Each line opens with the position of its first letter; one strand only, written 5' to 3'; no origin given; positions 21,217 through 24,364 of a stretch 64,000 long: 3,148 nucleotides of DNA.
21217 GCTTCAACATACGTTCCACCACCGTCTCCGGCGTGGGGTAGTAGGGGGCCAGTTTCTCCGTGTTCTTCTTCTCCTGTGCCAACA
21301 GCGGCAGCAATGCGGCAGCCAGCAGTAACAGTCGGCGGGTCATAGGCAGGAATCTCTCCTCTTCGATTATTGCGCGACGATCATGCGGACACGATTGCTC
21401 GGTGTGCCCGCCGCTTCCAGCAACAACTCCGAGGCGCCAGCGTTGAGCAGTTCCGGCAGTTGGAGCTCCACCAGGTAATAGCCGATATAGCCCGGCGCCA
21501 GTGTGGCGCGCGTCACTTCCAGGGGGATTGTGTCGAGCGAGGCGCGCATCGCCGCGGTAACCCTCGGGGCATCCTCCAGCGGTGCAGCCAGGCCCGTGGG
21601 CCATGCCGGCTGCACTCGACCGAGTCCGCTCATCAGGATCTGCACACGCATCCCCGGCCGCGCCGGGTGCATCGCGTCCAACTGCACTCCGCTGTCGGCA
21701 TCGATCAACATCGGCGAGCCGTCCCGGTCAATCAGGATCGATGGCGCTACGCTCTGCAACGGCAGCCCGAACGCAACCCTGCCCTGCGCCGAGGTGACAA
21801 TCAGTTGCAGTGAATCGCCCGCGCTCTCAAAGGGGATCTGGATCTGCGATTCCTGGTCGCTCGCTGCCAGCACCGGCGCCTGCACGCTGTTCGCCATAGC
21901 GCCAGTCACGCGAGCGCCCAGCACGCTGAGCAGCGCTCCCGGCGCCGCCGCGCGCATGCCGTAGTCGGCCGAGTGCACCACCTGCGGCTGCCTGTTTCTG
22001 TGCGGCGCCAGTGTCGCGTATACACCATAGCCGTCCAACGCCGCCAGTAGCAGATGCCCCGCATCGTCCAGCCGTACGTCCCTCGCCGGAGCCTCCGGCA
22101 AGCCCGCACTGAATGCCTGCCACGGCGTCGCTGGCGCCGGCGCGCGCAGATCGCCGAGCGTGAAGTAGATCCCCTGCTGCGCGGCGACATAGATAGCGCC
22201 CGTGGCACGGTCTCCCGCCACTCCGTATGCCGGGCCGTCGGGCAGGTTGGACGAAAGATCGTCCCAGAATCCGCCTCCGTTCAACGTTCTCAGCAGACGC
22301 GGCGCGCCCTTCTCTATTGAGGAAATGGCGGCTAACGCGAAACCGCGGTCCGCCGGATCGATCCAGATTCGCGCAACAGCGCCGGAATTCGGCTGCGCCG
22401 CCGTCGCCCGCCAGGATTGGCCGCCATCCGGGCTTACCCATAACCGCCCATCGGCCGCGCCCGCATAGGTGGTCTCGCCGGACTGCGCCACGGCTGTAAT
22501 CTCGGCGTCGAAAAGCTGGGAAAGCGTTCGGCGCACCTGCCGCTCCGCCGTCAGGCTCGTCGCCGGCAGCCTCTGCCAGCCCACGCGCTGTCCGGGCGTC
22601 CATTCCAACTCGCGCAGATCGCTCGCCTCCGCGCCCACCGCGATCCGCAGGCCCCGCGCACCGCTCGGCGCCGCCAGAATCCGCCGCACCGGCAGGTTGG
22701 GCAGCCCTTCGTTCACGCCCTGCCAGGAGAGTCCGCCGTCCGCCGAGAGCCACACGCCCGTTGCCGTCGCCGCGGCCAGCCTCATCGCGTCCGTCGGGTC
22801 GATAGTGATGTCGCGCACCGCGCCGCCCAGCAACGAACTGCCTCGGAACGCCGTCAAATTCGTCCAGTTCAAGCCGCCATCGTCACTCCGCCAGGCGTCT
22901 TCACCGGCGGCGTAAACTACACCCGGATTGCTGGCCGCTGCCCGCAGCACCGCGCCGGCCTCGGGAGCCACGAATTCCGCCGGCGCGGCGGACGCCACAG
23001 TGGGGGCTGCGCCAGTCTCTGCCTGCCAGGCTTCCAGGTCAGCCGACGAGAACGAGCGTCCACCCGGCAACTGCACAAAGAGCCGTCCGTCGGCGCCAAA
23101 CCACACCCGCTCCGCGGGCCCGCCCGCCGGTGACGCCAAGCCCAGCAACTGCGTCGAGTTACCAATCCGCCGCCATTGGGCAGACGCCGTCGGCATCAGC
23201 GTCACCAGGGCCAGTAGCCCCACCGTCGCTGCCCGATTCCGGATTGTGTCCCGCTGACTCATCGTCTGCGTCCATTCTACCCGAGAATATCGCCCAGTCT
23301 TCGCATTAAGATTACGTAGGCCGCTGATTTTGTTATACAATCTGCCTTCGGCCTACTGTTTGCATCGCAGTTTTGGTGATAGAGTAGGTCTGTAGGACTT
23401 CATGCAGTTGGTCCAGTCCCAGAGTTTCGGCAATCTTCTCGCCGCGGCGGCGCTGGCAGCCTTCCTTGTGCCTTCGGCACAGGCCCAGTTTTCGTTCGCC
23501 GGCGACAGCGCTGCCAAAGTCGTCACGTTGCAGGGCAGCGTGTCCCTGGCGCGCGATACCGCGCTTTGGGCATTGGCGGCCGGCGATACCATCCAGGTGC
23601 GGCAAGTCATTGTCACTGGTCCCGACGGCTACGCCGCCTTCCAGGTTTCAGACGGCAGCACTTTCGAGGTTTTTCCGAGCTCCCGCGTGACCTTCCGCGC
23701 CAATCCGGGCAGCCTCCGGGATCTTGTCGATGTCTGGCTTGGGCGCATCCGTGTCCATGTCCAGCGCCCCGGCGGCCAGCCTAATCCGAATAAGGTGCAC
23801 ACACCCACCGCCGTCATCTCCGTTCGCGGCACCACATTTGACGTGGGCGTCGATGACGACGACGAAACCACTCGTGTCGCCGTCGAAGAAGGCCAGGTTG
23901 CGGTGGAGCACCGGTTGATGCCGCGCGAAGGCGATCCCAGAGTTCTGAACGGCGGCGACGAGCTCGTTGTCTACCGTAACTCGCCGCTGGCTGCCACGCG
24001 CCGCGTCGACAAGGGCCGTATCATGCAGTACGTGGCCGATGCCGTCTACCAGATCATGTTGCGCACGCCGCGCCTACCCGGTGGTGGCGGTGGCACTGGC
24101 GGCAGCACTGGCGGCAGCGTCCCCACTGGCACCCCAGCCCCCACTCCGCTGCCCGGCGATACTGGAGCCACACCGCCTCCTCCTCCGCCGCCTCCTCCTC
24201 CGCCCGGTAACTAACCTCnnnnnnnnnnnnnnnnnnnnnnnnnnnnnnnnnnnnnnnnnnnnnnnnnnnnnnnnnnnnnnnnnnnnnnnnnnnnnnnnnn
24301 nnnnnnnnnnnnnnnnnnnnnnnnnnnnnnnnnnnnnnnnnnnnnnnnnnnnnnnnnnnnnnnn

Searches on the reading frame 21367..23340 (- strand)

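Call 10: search_protein_families(library=pfam, proteins=[window:21367-23340:-], max_evalue=0.001)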
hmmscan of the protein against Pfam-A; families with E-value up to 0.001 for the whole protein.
window:21367-23340:- (657 aa): 1 family
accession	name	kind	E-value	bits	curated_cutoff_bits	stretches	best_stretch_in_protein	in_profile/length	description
PF15902.12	Sortilin-Vps10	-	5.2e-06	25.9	33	0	148-209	2-60/446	Sortilin, neurotensin receptor 3,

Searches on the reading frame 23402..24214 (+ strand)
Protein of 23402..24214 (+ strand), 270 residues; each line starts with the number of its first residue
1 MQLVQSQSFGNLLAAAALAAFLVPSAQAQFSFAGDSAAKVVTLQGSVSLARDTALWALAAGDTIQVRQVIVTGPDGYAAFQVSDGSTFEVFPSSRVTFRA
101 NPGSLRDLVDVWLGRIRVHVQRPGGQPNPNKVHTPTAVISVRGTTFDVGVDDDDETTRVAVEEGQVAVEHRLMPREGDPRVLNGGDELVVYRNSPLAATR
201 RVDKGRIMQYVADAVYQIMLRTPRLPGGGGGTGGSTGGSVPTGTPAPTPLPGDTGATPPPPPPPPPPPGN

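Call 10: search_protein_families(library=pfam, proteins=[window:23402-24214:+], max_evalue=0.001)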
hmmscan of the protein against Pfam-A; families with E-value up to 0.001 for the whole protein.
window:23402-24214:+ (270 aa): 1 family
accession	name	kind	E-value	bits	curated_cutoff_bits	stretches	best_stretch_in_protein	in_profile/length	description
PF04773.18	FecR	-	2.7e-16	60.2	24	1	69-166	2-96/97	FecR protein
